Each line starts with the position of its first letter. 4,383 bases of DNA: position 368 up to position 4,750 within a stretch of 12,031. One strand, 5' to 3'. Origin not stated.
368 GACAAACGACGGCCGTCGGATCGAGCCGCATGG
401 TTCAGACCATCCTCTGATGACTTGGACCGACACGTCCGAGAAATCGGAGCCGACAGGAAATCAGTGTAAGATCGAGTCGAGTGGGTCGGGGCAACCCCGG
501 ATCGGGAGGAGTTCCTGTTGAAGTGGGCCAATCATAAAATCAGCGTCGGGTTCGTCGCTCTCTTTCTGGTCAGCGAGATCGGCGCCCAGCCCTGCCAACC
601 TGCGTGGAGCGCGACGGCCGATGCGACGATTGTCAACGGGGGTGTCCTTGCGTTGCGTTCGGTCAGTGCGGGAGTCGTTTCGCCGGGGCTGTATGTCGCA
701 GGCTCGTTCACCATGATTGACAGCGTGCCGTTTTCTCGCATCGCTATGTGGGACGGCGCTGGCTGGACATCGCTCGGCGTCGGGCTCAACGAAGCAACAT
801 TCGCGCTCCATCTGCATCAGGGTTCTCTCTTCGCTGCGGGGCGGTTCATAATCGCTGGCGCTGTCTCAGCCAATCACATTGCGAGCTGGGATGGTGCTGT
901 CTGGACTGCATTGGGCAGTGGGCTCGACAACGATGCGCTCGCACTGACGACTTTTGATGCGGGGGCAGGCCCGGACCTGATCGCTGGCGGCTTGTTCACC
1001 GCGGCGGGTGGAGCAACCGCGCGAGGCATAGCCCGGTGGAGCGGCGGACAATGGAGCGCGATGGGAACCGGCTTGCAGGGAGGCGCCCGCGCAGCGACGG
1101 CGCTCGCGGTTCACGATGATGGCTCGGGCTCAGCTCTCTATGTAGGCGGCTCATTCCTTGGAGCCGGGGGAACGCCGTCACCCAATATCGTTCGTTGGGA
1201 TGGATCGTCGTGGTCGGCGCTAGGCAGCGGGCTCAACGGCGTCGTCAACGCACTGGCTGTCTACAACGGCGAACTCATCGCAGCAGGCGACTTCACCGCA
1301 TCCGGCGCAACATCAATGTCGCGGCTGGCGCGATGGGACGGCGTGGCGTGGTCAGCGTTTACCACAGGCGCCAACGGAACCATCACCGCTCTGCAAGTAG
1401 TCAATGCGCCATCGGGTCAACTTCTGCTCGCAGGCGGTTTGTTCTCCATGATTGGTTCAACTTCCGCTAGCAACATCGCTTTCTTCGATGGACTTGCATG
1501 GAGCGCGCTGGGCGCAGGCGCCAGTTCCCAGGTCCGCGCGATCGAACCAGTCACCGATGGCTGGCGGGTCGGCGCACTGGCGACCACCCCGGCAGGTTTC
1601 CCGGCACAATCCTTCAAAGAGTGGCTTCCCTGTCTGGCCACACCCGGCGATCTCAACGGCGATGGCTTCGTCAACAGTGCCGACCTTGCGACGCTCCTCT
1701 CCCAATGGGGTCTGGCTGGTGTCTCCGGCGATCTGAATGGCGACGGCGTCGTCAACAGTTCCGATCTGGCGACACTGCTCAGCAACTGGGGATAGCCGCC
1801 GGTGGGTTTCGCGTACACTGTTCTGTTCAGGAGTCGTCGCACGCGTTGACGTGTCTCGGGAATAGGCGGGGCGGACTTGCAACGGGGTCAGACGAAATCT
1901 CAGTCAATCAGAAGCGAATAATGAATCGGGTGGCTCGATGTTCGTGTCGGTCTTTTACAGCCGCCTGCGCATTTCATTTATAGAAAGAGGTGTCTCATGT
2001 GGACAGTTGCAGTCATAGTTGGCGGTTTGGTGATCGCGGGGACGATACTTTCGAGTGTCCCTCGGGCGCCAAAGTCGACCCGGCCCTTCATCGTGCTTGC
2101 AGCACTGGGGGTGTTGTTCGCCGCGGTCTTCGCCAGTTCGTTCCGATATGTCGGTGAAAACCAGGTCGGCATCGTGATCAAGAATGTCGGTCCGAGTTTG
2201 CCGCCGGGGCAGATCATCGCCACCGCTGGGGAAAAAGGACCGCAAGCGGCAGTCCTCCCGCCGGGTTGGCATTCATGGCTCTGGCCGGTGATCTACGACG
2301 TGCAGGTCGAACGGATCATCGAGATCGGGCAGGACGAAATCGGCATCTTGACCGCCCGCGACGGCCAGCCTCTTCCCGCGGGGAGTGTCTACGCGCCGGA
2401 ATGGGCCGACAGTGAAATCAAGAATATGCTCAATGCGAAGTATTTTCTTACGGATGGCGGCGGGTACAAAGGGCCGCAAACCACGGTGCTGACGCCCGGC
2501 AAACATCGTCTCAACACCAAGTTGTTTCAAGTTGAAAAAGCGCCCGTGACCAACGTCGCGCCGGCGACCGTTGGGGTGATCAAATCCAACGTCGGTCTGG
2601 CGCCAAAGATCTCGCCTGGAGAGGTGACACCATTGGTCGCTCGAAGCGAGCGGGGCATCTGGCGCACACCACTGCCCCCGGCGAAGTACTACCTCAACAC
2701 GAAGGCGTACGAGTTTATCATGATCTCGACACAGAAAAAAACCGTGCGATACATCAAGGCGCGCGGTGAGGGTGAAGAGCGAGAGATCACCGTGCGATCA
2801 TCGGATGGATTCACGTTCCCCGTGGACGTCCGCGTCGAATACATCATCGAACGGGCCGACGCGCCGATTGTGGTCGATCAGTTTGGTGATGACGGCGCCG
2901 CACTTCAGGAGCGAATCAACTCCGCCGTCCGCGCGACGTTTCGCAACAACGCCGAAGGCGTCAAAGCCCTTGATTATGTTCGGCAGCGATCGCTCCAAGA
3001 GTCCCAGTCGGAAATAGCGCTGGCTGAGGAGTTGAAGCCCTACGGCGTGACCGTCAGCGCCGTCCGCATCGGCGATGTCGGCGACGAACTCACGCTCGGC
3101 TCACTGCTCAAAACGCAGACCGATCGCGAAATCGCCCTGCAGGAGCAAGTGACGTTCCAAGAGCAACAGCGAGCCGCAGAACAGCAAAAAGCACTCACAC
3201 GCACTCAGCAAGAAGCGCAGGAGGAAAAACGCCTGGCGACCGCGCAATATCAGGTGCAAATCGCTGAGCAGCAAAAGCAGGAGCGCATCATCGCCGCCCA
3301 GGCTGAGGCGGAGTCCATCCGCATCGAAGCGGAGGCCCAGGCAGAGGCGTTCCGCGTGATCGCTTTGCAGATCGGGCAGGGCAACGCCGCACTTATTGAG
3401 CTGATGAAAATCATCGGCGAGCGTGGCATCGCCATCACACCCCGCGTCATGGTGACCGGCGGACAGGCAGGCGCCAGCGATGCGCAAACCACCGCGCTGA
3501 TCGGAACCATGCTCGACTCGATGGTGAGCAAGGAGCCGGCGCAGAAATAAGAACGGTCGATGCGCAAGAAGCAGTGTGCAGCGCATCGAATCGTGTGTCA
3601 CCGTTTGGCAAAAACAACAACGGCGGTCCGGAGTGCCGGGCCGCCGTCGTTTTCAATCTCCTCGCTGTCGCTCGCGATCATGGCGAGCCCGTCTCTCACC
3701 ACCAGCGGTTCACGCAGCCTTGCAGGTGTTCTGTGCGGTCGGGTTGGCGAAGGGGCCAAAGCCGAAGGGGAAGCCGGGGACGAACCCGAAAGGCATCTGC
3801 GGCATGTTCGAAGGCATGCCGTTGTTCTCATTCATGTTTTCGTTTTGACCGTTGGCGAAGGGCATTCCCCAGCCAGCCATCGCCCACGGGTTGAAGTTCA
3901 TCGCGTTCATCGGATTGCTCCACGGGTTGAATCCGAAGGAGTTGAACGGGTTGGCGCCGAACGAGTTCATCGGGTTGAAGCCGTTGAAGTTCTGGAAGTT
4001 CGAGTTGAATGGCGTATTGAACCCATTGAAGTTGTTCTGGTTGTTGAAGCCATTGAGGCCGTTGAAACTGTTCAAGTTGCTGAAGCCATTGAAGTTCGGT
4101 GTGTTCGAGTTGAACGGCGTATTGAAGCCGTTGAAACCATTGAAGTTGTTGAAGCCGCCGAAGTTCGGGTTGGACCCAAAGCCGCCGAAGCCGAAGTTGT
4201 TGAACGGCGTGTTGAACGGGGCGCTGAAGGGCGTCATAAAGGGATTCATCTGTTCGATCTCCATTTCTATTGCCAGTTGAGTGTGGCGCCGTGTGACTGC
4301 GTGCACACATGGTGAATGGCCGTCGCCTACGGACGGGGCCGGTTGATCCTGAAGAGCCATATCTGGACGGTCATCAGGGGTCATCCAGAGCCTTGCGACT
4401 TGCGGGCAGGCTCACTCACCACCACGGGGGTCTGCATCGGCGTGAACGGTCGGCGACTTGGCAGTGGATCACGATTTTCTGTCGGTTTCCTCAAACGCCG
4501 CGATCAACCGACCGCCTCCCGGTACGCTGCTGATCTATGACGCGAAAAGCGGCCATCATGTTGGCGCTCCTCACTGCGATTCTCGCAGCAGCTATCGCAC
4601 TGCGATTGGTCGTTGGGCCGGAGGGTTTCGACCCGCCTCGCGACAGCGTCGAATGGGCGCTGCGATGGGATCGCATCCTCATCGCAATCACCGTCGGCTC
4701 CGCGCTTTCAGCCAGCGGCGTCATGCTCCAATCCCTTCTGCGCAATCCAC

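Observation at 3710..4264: Asn/Phe/Gly-rich FN/FG-repeat intrinsically disordered protein, reminiscent of nucleoporin FG domains and prion-like domains, in a bacterium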

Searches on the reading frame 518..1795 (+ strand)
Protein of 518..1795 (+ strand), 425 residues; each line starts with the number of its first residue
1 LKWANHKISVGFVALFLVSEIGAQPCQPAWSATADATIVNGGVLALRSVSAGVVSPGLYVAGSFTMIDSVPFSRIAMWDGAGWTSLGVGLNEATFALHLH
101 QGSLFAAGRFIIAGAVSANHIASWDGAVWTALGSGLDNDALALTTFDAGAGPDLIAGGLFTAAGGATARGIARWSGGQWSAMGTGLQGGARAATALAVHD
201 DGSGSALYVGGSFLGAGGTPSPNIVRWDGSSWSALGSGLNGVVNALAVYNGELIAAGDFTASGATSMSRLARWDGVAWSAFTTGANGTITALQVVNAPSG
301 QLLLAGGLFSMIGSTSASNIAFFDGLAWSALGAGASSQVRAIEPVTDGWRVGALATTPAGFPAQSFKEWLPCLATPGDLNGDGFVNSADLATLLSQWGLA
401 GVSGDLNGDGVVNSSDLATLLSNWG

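Call 4: search_protein_families(library=pfam, proteins=[window:518-1795:+], max_evalue=0.01)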
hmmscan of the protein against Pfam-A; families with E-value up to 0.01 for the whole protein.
window:518-1795:+ (425 aa): 7 families
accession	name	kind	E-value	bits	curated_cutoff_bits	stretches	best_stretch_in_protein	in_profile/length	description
PF12768.13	Rax2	-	5.7e-15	55.8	28.8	1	194-344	27-177/254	Rax2 C-terminal beta propeller domain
PF00404.24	Dockerin_1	-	1.1e-07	32.3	22.9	1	376-420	1-52/57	Dockerin type I domain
PF17164.10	DUF5122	-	4.6e-07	30.4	27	0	207-226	6-25/36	Domain of unknown function (DUF5122) beta-propeller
PF19565.4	DUF6087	-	6e-07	30.1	27.1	0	167-185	42-60/99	Family of unknown function (DUF6087)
PF13202.12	EF-hand_5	-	0.0008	19.2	25.9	0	378-393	9-24/25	EF hand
PF00036.39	EF-hand_1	-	0.0014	18.4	25.4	0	378-395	10-27/29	EF hand domain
PF13405.12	EF-hand_6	-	0.0034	17.4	25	0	378-398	10-30/30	EF-hand domain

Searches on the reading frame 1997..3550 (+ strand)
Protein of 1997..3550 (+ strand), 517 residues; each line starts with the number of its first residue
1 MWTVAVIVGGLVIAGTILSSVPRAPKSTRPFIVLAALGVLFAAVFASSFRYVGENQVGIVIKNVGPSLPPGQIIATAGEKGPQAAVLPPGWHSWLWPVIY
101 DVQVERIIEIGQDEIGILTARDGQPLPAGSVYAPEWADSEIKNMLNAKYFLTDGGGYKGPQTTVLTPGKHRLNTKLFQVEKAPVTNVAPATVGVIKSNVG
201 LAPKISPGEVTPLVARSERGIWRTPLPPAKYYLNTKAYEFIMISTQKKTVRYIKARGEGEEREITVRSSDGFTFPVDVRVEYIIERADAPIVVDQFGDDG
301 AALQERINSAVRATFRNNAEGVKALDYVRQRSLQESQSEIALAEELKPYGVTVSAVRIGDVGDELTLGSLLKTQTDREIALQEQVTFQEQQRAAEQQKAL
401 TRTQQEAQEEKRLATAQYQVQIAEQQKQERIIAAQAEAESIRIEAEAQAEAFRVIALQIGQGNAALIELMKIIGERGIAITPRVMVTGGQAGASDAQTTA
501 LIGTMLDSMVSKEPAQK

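Call 4: search_protein_families(library=pfam, proteins=[window:1997-3550:+], max_evalue=0.01)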
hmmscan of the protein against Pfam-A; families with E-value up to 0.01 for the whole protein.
window:1997-3550:+ (517 aa): 1 family
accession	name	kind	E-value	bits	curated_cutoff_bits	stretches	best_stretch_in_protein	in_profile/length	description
PF01145.31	Band_7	-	9.3e-11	42.5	23.6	1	242-397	37-175/176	SPFH domain / Band 7 family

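Call 6: find_related_loci(query=window:1997-3550:+, collection=genome_contigs, flank=6000)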
Query window:1997-3550:+ (517 aa) in genome_contigs; peptide patterns used: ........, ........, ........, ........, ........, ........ (x = any residue, [..] = any of these).
355 stretches matched a pattern, but none encodes a relative of the query by tblastn (E <= 1e-3).

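Call 7: find_encoding_contigs(protein=window:1997-3550:+, flank=6000, max_places=6)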
Protein window:1997-3550:+ (517 aa): 1 contig read that carries it; 1 place shown.
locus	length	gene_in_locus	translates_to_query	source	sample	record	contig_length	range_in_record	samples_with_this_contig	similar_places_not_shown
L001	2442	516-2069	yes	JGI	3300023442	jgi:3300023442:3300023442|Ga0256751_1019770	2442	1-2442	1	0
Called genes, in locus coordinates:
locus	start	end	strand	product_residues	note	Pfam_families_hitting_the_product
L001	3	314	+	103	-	?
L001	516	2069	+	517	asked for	PF01145:Band_7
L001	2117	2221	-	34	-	-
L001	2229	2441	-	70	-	?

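Call 29: find_homologous_proteins(query=window:1997-3550:+, max_evalue=1e-20)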
Query window:1997-3550:+ (517 aa): 1401 proteins with E <= 1e-20 among 8000 candidates; the best 120 are listed.
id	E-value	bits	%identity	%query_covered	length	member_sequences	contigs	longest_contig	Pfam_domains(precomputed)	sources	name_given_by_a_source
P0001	1.8e-280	949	85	100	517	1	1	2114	PF01145.32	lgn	-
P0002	1.5e-260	883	81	100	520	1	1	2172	PF01145.32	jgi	jgi:uncharacterized membrane protein YqiK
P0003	1.4e-247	840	76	99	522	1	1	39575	PF01145.32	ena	-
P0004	4.6e-224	763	70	99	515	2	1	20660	PF01145.32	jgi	-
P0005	6.3e-224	762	68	100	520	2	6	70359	PF01145.32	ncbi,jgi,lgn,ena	jgi:uncharacterized membrane protein YqiK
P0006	6.5e-220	749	67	100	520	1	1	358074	PF01145.32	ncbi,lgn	-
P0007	4.4e-218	743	68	100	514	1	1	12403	PF01145.32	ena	-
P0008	4.3e-217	740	67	99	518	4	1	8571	PF01145.32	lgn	-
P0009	3.5e-216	737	68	99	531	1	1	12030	PF01145.32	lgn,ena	-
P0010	1.2e-213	728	66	98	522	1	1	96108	PF01145.32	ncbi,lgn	ncbi:MAG: SPFH domain-containing protein [Phycisphaerales bacterium JB043]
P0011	2.5e-212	724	66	99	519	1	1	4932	PF01145.32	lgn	-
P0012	2.9e-211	720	65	99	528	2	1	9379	PF01145.32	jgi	-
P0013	2.9e-208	711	63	99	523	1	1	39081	PF01145.32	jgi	jgi:uncharacterized membrane protein YqiK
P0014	4.4e-207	707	65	99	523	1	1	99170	PF01145.32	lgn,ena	-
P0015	1.7e-205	701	65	99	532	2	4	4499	PF01145.32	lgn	-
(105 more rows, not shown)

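Call 30: find_encoding_contigs(protein=P0003, flank=5000, max_places=2)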
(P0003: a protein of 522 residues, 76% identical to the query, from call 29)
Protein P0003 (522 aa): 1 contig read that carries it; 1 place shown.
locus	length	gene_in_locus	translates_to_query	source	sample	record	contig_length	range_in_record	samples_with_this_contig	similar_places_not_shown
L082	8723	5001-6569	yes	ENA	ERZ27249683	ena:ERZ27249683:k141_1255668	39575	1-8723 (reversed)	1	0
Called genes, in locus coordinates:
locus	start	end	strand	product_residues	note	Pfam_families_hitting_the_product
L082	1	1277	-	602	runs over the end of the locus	PF03098:An_peroxidase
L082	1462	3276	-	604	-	PF03098:An_peroxidase, PF00404:Dockerin_1 (weak)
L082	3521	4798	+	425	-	PF12768:Rax2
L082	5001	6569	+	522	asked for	PF01145:Band_7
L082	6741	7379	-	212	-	-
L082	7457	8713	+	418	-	PF01032:FecCD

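Call 31: find_encoding_contigs(protein=P0004, flank=5000, max_places=2)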
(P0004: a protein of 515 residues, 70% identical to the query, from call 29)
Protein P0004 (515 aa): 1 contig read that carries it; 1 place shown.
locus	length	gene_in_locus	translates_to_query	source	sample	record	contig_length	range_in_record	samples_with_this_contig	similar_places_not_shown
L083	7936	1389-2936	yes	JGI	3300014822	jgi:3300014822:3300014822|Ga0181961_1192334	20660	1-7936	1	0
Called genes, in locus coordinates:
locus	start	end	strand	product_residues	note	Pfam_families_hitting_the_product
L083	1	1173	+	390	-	?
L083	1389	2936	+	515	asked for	PF01145:Band_7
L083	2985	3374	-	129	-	-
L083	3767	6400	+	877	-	PF15902:Sortilin-Vps10 (faint), PF02012:BNR (faint), PF13088:BNR_2 (faint)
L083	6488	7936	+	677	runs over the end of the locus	PF00930:DPPIV_N (faint), PF25174:Beta-prop_THOC3 (faint), PF26549:Tricorn_N (weak), PF26550:Tricorn_2nd (weak), PF26549:Tricorn_N, PF07676:PD40 (weak), PF05448:AXE1, PF00326:Peptidase_S9, +2 more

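Call 32: find_encoding_contigs(protein=P0001, flank=5000, max_places=2)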
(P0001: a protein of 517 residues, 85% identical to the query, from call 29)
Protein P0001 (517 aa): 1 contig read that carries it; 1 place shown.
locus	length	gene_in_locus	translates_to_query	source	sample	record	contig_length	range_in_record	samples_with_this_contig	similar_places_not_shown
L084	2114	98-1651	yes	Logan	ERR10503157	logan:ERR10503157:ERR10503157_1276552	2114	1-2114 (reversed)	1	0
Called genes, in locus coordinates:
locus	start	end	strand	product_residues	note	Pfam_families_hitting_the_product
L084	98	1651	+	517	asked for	PF01145:Band_7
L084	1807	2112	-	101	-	?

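Call 33: find_encoding_contigs(protein=P0002, flank=5000, max_places=2)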
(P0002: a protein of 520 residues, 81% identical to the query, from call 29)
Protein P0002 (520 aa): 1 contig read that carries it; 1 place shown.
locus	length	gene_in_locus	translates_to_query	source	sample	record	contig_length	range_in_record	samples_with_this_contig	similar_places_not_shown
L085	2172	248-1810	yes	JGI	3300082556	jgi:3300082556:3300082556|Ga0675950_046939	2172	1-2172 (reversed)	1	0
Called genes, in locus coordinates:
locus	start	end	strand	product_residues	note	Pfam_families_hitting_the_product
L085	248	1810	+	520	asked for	PF01145:Band_7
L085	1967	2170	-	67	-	?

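Call 40: find_encoding_contigs(protein=P0005, flank=3000, max_places=1)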
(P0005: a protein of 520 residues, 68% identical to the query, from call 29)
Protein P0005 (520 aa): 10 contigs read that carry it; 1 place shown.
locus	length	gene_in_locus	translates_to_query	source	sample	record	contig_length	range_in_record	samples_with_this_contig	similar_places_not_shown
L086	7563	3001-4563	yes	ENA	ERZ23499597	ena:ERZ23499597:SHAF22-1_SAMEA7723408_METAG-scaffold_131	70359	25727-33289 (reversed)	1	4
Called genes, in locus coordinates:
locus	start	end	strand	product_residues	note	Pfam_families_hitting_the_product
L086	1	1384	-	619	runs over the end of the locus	PF03098:An_peroxidase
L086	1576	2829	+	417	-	PF17164:DUF5122 (faint), PF12768:Rax2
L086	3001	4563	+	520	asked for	PF01145:Band_7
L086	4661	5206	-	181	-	-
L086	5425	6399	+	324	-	PF01032:FecCD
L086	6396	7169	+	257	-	PF00005:ABC_tran, PF13304:AAA_21 (weak)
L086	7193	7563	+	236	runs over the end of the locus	-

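Call 41: find_encoding_contigs(protein=P0007, flank=3000, max_places=1)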
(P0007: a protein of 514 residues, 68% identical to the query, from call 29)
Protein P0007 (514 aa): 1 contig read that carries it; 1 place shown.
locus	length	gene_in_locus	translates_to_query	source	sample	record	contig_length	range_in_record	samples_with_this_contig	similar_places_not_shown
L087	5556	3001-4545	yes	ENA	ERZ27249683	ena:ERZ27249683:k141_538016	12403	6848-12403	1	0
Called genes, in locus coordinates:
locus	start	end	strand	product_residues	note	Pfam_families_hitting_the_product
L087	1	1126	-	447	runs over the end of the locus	PF00289:Biotin_carb_N, PF02222:ATP-grasp, PF02655:ATP-grasp_3 (weak), PF02786:CPSase_L_D2, PF07478:Dala_Dala_lig_C, PF02785:Biotin_carb_C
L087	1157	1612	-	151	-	PF00364:Biotin_lipoyl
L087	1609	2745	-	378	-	PF01321:Creatinase_N, PF00557:Peptidase_M24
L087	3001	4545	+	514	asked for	PF01145:Band_7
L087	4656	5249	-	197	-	-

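Call 42: find_encoding_contigs(protein=P0009, flank=3000, max_places=1)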
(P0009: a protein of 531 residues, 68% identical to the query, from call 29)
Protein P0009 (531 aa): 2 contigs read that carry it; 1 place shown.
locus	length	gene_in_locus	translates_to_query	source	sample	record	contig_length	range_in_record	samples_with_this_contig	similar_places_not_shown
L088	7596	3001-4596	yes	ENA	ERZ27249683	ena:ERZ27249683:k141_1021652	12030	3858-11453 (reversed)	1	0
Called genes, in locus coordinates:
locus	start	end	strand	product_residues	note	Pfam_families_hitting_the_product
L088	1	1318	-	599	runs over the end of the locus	PF03098:An_peroxidase, PF00404:Dockerin_1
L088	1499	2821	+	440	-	PF19565:DUF6087 (faint), PF00404:Dockerin_1 (weak)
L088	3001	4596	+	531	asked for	PF01145:Band_7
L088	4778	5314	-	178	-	-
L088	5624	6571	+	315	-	PF01032:FecCD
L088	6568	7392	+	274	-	PF00005:ABC_tran, PF13304:AAA_21 (faint)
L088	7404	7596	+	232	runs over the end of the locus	-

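Call 55: search_protein_families(library=ncbifam, proteins=[window:1997-3550:+], max_evalue=1)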
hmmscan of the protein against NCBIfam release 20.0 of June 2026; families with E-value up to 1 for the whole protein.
window:1997-3550:+ (517 aa): 1 family
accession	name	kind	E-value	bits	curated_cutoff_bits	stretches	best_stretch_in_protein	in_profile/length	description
TIGR04429.1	Phr_nterm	subfamily_domain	0.45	11.1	25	0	7-27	7-27/28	Phr family secreted Rap phosphatase inhibitor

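Call 62: find_encoding_contigs(protein=P0010, flank=4000, max_places=1)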
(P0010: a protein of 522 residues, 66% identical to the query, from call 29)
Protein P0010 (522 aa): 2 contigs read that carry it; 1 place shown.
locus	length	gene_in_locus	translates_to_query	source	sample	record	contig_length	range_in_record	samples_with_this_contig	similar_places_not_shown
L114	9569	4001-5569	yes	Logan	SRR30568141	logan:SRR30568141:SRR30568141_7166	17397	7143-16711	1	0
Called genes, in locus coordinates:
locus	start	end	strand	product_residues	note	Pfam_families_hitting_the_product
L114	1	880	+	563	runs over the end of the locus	PF07969:Amidohydro_3, PF01979:Amidohydro_1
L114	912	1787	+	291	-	PF03807:F420_oxidored, PF14748:P5CR_dimer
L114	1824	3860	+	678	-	PF20695:UbiD_N, PF01977:UbiD, PF20696:UbiD_C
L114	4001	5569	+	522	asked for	PF01145:Band_7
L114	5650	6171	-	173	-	PF01613:Flavin_Reduct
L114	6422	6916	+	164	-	PF02381:MraZ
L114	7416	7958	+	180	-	PF03703:bPH_2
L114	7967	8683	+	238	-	PF03703:bPH_2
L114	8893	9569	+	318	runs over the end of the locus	PF08534:Redoxin (weak), PF00578:AhpC-TSA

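Call 63: find_encoding_contigs(protein=P0006, flank=4000, max_places=1)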
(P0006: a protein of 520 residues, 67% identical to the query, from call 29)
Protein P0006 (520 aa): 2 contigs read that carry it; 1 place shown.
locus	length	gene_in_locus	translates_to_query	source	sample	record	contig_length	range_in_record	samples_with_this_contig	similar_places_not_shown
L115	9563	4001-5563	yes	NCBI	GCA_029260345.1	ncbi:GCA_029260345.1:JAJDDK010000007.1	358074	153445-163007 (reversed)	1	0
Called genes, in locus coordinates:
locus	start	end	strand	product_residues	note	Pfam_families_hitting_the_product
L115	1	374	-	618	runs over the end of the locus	PF03098:An_peroxidase, PF00404:Dockerin_1 (weak)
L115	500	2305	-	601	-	PF03098:An_peroxidase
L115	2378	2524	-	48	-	-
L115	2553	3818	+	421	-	PF17164:DUF5122 (faint), PF12768:Rax2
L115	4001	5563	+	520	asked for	PF01145:Band_7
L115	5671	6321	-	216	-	-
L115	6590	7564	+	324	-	PF01032:FecCD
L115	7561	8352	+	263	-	PF00005:ABC_tran, PF13304:AAA_21 (weak)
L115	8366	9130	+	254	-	-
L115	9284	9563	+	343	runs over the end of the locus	PF01321:Creatinase_N, PF00557:Peptidase_M24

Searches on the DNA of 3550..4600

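Call 59: search_rna_families(source=window, start=3550, end=4600, threshold=evalue, max_evalue=1)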
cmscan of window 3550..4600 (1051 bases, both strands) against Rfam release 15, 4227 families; matches with E-value up to 1: 1.
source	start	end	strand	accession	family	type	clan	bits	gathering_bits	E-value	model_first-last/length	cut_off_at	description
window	4110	4134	+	RF03260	mir-8229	Gene; miRNA;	-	19.3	45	0.62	17-41/59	no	mir-8229 microRNA precursor family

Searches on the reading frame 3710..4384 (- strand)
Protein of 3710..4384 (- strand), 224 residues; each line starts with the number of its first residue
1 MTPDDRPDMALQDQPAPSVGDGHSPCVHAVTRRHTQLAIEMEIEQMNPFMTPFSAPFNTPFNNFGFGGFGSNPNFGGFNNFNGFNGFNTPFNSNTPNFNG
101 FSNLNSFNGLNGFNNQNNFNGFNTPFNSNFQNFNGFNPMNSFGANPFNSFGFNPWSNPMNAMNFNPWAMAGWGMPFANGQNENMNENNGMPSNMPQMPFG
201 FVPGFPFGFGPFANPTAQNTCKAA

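Call 4: search_protein_families(library=pfam, proteins=[window:3710-4384:-], max_evalue=0.01)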
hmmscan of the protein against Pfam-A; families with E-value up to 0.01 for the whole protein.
window:3710-4384:- (224 aa): 0 families

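Call 5: find_homologous_proteins(query=window:3713-4264:-, max_evalue=0.001)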
Query seq(184 aa): 232 candidates shared short words with the query, none scored E <= 0.001.

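Call 16: find_related_loci(query=window:3713-4264:-, collection=metagenome_contigs, flank=6000)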
Query window:3713-4264:- (184 aa) in metagenome_contigs; peptide patterns used: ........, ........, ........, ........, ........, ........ (x = any residue, [..] = any of these).
207 stretches matched a pattern, but none encodes a relative of the query by tblastn (E <= 1e-3).

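Call 27: search_protein_representatives(protein=window:3710-4264:-)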
Query: 184 residues. Proteins with E-value up to 0.001 (for the whole library): 0; up to 1e-10: 0; up to 1e-30: 0. The best 0 are listed.
